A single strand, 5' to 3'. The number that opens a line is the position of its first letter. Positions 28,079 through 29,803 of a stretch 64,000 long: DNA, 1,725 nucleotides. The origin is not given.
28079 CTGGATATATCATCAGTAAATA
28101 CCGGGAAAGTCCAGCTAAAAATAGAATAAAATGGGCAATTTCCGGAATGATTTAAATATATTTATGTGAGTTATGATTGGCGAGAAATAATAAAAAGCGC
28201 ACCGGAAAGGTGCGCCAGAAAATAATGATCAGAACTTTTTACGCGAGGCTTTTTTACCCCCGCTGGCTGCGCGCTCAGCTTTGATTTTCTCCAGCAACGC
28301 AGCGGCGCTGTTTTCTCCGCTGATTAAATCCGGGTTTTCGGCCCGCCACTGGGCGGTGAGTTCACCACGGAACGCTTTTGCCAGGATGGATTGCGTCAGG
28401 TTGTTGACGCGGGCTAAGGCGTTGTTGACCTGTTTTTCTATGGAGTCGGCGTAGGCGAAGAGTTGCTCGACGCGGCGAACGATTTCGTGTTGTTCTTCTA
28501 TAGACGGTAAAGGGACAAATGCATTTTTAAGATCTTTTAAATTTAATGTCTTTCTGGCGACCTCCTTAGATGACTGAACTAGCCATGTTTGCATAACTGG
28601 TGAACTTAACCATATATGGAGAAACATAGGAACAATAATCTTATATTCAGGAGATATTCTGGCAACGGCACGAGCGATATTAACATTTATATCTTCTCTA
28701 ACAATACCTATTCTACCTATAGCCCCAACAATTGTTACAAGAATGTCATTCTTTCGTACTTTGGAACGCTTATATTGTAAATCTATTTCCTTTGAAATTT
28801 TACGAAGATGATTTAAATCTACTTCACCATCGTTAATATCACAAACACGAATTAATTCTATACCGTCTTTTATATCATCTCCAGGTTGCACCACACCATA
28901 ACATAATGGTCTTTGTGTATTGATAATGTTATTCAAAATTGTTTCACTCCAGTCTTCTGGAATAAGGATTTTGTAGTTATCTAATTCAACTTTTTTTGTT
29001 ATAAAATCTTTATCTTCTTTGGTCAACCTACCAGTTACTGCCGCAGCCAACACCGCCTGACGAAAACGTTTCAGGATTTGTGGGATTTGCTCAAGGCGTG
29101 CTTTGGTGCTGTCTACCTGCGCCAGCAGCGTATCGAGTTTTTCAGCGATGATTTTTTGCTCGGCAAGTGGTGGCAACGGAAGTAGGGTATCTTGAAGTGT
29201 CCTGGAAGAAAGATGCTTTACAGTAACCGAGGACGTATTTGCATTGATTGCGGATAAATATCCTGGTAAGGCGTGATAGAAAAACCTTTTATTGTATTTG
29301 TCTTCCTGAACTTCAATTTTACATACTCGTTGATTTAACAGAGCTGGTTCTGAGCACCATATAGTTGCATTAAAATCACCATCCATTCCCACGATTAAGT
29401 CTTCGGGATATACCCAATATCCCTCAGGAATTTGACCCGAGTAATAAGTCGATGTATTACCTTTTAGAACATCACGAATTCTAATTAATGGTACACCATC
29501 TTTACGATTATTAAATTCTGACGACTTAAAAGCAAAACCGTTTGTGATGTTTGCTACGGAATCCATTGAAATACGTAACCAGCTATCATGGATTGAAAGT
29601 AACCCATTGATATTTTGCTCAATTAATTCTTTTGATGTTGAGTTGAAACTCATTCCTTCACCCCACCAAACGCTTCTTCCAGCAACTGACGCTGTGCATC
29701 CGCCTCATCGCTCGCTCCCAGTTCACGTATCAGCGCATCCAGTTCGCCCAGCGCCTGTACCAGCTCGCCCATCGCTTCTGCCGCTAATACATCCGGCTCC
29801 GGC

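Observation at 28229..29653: hsdS is a 474-aa allele with mosaic base composition, implying a recognition specificity different from EcoKI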

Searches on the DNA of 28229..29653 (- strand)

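Call 4: search_dna_similar(query=window:28229-29653:-, collection=ecoli_genomes, mode=near, max_rows=30)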
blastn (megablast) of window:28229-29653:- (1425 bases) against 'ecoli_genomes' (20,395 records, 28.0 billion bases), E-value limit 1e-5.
Records with a match: 922; places in all: 936; records where one place covers at least 80% of the query: 101.
Genomes with a match: 922 of 5426; with a place that covers at least 80% of the query: 101. Places per genome that has any: lowest 1, median 1, highest 2. On chromosomes: 936 places; on plasmids: 0.
Best place of each record, by identity: >=99% 107; 95-99% 344; 90-95% 471.
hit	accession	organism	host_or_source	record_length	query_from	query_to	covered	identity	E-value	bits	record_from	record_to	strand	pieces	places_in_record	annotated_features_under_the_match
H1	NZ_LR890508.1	Escherichia coli strain MSB1_9I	Homo sapiens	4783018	1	1425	100%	100.0%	0e+0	2649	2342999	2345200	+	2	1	IS1-like element IS1A family transposase | restriction endonuclease subunit S (x2) | hsdM: type I restriction-modification system methyltransferase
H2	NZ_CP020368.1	Escherichia coli strain BLR(DE3)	commercial strain obtained from Novagen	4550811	1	1425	100%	100.0%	0e+0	2647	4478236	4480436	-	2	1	restriction endonuclease subunit S (x2) | IS1-like element IS1A family transposase | hsdM: type I restriction-modification system methyltransferase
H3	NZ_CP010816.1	Escherichia coli strain BL21 (TaKaRa)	NA(common laboratory strain)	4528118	1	1425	100%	100.0%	0e+0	2647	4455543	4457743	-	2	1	restriction endonuclease subunit S (x2) | IS1-like element IS1A family transposase | hsdM: type I restriction-modification system methyltransferase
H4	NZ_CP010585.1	Escherichia coli strain C41(DE3)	not applicable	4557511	1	1425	100%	100.0%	0e+0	2647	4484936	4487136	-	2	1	restriction endonuclease subunit S (x2) | IS1-like element IS1A family transposase | hsdM: type I restriction-modification system methyltransferase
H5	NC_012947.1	Escherichia coli 'BL21-Gold(DE3)pLysS AG' strain ...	-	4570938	1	1425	100%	100.0%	0e+0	2647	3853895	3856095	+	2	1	restriction endonuclease subunit S (x2) | IS1-like element IS1A family transposase | hsdM: type I restriction-modification system methyltransferase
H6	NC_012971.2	Escherichia coli BL21(DE3) strain BL21(DE3)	-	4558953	1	1425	100%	100.0%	0e+0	2647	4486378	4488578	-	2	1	restriction endonuclease subunit S (x2) | IS1-like element IS1A family transposase | hsdM: type I restriction-modification system methyltransferase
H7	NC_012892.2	Escherichia coli BL21(DE3) strain BL21(DE3)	-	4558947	1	1425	100%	100.0%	0e+0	2647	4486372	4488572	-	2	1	restriction endonuclease subunit S (x2) | IS1-like element IS1A family transposase | hsdM: type I restriction-modification system methyltransferase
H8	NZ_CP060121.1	Escherichia coli BL21 strain BL21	not applicable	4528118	1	1425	100%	100.0%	0e+0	2647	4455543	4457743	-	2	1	restriction endonuclease subunit S (x2) | IS1-like element IS1A family transposase | hsdM: type I restriction-modification system methyltransferase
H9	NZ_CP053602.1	Escherichia coli BL21(DE3) strain BL21(DE3)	not applicable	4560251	1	1425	100%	100.0%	0e+0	2647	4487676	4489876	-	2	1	restriction endonuclease subunit S (x2) | IS1-like element IS1A family transposase | hsdM: type I restriction-modification system methyltransferase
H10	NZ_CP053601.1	Escherichia coli BL21 strain BL21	not applicable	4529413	1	1425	100%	100.0%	0e+0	2647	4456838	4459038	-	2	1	restriction endonuclease subunit S (x2) | IS1-like element IS1A family transposase | hsdM: type I restriction-modification system methyltransferase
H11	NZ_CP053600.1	Escherichia coli strain Nico21(DE3)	not applicable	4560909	1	1425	100%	100.0%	0e+0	2647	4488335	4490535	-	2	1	restriction endonuclease subunit S (x2) | IS1-like element IS1A family transposase | hsdM: type I restriction-modification system methyltransferase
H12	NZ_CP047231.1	Escherichia coli strain BL21-AI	missing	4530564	1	1425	100%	100.0%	0e+0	2647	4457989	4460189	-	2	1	restriction endonuclease subunit S (x2) | IS1-like element IS1A family transposase | hsdM: type I restriction-modification system methyltransferase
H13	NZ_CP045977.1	Escherichia coli strain INSC1002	not applicable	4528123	1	1425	100%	100.0%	0e+0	2647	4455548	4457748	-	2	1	restriction endonuclease subunit S (x2) | IS1-like element IS1A family transposase | hsdM: type I restriction-modification system methyltransferase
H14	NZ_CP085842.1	Escherichia coli strain B95. delta A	Homo sapiens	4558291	1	1425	100%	100.0%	0e+0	2647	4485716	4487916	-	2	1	restriction endonuclease subunit S (x2) | IS1-like element IS1A family transposase | hsdM: type I restriction-modification system methyltransferase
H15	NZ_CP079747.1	Escherichia coli strain DL21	LAB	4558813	1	1425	100%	100.0%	0e+0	2647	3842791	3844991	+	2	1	restriction endonuclease subunit S (x2) | IS1-like element IS1A family transposase | hsdM: type I restriction-modification system methyltransferase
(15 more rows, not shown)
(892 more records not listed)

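Call 8: get_annotated_region(hit=H6, flank=3000)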
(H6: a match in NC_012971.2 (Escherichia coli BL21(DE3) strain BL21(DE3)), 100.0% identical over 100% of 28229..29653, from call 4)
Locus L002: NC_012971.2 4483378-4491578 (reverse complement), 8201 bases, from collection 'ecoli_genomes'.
description: Escherichia coli BL21(DE3), complete sequence
organism: Escherichia coli BL21(DE3) strain BL21(DE3) (NCBI taxid 469008)
replicon: chromosome; assembly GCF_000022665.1
host: -; source: -; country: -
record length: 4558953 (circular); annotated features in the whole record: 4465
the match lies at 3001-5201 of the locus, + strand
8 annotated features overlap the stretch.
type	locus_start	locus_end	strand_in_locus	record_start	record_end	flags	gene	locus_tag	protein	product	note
CDS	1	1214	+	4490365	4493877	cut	hsdR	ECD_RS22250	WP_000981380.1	type I restriction-modification system endonuclease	-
CDS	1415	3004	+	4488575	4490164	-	hsdM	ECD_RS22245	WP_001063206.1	type I restriction-modification system methyltransferase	-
CDS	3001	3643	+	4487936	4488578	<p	-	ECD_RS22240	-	restriction endonuclease subunit S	incomplete; partial in the middle of a contig; missing C-terminus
CDS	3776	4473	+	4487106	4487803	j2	-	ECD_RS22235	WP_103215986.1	IS1-like element IS1A family transposase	programmed frameshift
CDS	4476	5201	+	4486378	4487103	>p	-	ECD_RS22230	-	restriction endonuclease subunit S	incomplete; partial in the middle of a contig; missing N-terminus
CDS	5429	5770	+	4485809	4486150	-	symE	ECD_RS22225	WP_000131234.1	endoribonuclease SymE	-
CDS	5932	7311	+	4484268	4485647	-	mcrB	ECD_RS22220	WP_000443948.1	5-methylcytosine-specific restriction endonuclease subunit McrB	-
CDS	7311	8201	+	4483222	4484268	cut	mcrC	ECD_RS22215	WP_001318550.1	5-methylcytosine-specific restriction endonuclease system specificity protein McrC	-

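Call 18: search_dna_similar(query=window:29180-29653:-, collection=ecoli_genomes, mode=near, max_rows=40, rows=spread)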
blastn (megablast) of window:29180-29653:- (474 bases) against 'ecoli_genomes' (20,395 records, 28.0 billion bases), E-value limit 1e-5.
Records with a match: 114; places in all: 115; records where one place covers at least 80% of the query: 113.
Genomes with a match: 114 of 5426; with a place that covers at least 80% of the query: 113. Places per genome that has any: lowest 1, median 1, highest 2. On chromosomes: 115 places; on plasmids: 0.
Best place of each record, by identity: >=99% 107; 95-99% 7.
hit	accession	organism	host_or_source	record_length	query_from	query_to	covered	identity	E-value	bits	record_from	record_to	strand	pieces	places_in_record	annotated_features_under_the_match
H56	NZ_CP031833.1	Escherichia coli strain 2452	Homo sapiens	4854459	1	474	100%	100.0%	0e+0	876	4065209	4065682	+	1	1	restriction endonuclease subunit S | hsdM: type I restriction-modification system methyltransferase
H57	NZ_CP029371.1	Escherichia coli strain C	cow's milk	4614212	1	474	100%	100.0%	0e+0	876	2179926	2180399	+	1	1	restriction endonuclease subunit S | hsdM: type I restriction-modification system methyltransferase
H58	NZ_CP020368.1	Escherichia coli strain BLR(DE3)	commercial strain obtained from Novagen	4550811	1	474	100%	100.0%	0e+0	876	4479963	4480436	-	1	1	restriction endonuclease subunit S | hsdM: type I restriction-modification system methyltransferase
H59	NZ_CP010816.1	Escherichia coli strain BL21 (TaKaRa)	NA(common laboratory strain)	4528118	1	474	100%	100.0%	0e+0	876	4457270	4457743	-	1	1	restriction endonuclease subunit S | hsdM: type I restriction-modification system methyltransferase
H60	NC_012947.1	Escherichia coli 'BL21-Gold(DE3)pLysS AG' strain ...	-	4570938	1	474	100%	100.0%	0e+0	876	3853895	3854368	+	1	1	restriction endonuclease subunit S | hsdM: type I restriction-modification system methyltransferase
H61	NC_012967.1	Escherichia coli B str. REL606 strain REL606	-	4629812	1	474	100%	100.0%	0e+0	876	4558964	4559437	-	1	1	restriction endonuclease subunit S | hsdM: type I restriction-modification system methyltransferase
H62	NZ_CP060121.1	Escherichia coli BL21 strain BL21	not applicable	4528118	1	474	100%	100.0%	0e+0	876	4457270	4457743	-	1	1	restriction endonuclease subunit S | hsdM: type I restriction-modification system methyltransferase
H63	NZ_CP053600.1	Escherichia coli strain Nico21(DE3)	not applicable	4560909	1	474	100%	100.0%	0e+0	876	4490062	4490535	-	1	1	restriction endonuclease subunit S | hsdM: type I restriction-modification system methyltransferase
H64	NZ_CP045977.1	Escherichia coli strain INSC1002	not applicable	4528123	1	474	100%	100.0%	0e+0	876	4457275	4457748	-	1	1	restriction endonuclease subunit S | hsdM: type I restriction-modification system methyltransferase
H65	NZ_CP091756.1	Escherichia coli strain LC-1302-2020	Homo sapiens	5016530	1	474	100%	100.0%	0e+0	876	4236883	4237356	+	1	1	restriction endonuclease subunit S | hsdM: type I restriction-modification system methyltransferase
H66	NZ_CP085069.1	Escherichia coli strain P27_L1_05.20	Homo sapiens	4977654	1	474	100%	100.0%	0e+0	876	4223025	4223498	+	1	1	restriction endonuclease subunit S | hsdM: type I restriction-modification system methyltransferase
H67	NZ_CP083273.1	Escherichia coli strain BL21-RIPL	-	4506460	1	474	100%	100.0%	0e+0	876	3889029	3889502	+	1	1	restriction endonuclease subunit S | hsdM: type I restriction-modification system methyltransferase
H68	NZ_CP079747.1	Escherichia coli strain DL21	LAB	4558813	1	474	100%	100.0%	0e+0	876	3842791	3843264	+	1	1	restriction endonuclease subunit S | hsdM: type I restriction-modification system methyltransferase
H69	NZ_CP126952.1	Escherichia coli O78:H4 strain APEC E12049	Gallus gallus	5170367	1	474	100%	100.0%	0e+0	876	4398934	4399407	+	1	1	restriction endonuclease subunit S | hsdM: type I restriction-modification system methyltransferase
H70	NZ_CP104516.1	Escherichia coli strain E4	Poultry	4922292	1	474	100%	100.0%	0e+0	876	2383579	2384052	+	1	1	restriction endonuclease subunit S | hsdM: type I restriction-modification system methyltransferase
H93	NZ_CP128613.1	Escherichia coli strain WL297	Homo sapiens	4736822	1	474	100%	96.8%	0e+0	793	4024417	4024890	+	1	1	restriction endonuclease subunit S | hsdM: type I restriction-modification system methyltransferase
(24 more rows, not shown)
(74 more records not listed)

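Call 19: search_dna_similar(query=window:28496-29020:-, collection=ecoli_genomes, mode=near, max_rows=40, rows=spread)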
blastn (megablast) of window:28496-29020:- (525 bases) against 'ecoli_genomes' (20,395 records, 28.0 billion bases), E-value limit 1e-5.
Records with a match: 107; places in all: 132; records where one place covers at least 80% of the query: 106.
Genomes with a match: 107 of 5426; with a place that covers at least 80% of the query: 106. Places per genome that has any: lowest 1, median 1, highest 2. On chromosomes: 132 places; on plasmids: 0.
Best place of each record, by identity: >=99% 106; 90-95% 1.
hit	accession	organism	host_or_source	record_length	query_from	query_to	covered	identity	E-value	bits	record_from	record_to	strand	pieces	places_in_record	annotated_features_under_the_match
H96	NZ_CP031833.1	Escherichia coli strain 2452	Homo sapiens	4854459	1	525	100%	100.0%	0e+0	970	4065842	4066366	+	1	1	restriction endonuclease subunit S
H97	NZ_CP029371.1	Escherichia coli strain C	cow's milk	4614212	1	525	100%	100.0%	0e+0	970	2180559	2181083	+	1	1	restriction endonuclease subunit S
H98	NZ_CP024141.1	Escherichia coli strain 14EC029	clinical patient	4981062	1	525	100%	100.0%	0e+0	970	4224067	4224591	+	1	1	restriction endonuclease subunit S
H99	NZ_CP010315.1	Escherichia coli strain 789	Turkey with septicemic infection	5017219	1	525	100%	100.0%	0e+0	970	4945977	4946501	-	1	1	restriction endonuclease subunit S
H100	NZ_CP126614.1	Escherichia coli strain Ec1115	Lollo Rosso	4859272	1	525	100%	100.0%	0e+0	970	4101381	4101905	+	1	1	restriction endonuclease subunit S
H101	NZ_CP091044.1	Escherichia coli strain STEC346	pork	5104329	1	525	100%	100.0%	0e+0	970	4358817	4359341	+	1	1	restriction endonuclease subunit S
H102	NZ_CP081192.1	Escherichia coli strain EC1722-1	Homo sapiens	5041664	1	525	100%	100.0%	0e+0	970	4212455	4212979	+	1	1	restriction endonuclease subunit S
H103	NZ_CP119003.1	Escherichia coli strain CE0026a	Bos taurus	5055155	1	525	100%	100.0%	0e+0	970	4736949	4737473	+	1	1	restriction endonuclease subunit S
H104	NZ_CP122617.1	Escherichia coli strain ETEC4091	Sus scrofa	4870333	1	525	100%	100.0%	0e+0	970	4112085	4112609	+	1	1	restriction endonuclease subunit S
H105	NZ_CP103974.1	Escherichia coli strain DLI.6n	marine sediment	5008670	1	525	100%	100.0%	0e+0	970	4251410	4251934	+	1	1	restriction endonuclease subunit S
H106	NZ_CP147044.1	Escherichia coli strain 20A24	municipal wastewater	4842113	1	525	100%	100.0%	0e+0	970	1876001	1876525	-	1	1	restriction endonuclease subunit S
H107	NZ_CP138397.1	Escherichia coli strain 81EVA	Homo sapiens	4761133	1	525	100%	100.0%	0e+0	970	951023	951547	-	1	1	restriction endonuclease subunit S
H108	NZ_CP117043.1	Escherichia coli strain B-RalR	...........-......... strain obtained ...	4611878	1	525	100%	100.0%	0e+0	970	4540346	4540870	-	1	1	restriction endonuclease subunit S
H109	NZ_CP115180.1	Escherichia coli strain B-StaR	Stavudine-resistant strain obtained ...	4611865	1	525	100%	100.0%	0e+0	970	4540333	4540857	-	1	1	restriction endonuclease subunit S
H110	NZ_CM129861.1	Escherichia coli strain SW070919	wastewater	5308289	1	525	100%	100.0%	0e+0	970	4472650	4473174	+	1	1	restriction endonuclease subunit S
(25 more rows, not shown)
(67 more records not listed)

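Call 20: get_annotated_region(hit=H61, flank=6000)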
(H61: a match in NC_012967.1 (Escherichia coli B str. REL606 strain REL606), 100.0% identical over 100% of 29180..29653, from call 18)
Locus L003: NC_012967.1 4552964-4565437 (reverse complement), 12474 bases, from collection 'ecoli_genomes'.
description: Escherichia coli B str. REL606, complete sequence
organism: Escherichia coli B str. REL606 strain REL606 (NCBI taxid 413997)
replicon: chromosome; assembly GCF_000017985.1
host: -; source: -; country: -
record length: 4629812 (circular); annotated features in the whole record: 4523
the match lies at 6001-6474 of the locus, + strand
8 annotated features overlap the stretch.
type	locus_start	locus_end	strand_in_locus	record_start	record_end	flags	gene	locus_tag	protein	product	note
CDS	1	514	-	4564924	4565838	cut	mrr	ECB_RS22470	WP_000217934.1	adenine/cytosine-specific restriction endonuclease Mrr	-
CDS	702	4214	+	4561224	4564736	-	hsdR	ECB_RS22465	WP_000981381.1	type I restriction-modification system endonuclease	-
CDS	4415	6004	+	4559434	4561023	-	hsdM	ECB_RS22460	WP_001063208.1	type I restriction-modification system methyltransferase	-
CDS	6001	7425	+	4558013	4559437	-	-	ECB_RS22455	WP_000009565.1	restriction endonuclease subunit S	-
CDS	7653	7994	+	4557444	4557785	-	symE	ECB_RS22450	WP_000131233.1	endoribonuclease SymE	-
CDS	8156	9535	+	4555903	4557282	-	mcrB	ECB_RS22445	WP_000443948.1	5-methylcytosine-specific restriction endonuclease subunit McrB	-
CDS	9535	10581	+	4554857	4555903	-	mcrC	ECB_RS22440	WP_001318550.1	5-methylcytosine-specific restriction endonuclease system specificity protein McrC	-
CDS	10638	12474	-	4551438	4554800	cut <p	-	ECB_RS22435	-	helicase-related protein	incomplete; partial in the middle of a contig; missing N-terminus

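Call 21: get_annotated_region(hit=H93, flank=3000)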
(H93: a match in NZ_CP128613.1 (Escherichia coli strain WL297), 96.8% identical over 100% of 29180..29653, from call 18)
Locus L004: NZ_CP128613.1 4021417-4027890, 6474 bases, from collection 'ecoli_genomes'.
description: Escherichia coli strain WL297 chromosome, complete genome
organism: Escherichia coli strain WL297 (NCBI taxid 562)
replicon: chromosome; assembly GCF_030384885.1
host: Homo sapiens; source: missing; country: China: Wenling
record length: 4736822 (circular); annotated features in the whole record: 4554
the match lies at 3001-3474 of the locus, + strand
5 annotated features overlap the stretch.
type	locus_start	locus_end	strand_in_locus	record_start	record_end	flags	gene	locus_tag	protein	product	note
CDS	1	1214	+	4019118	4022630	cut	hsdR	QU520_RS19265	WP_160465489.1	type I restriction-modification system endonuclease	-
CDS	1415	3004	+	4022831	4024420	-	hsdM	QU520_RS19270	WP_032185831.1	type I restriction-modification system methyltransferase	-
CDS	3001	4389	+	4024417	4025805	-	-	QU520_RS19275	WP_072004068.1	restriction endonuclease subunit S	-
CDS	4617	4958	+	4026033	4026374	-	symE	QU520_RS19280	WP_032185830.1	endoribonuclease SymE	-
CDS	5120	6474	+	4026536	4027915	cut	mcrB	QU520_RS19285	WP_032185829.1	5-methylcytosine-specific restriction endonuclease subunit McrB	-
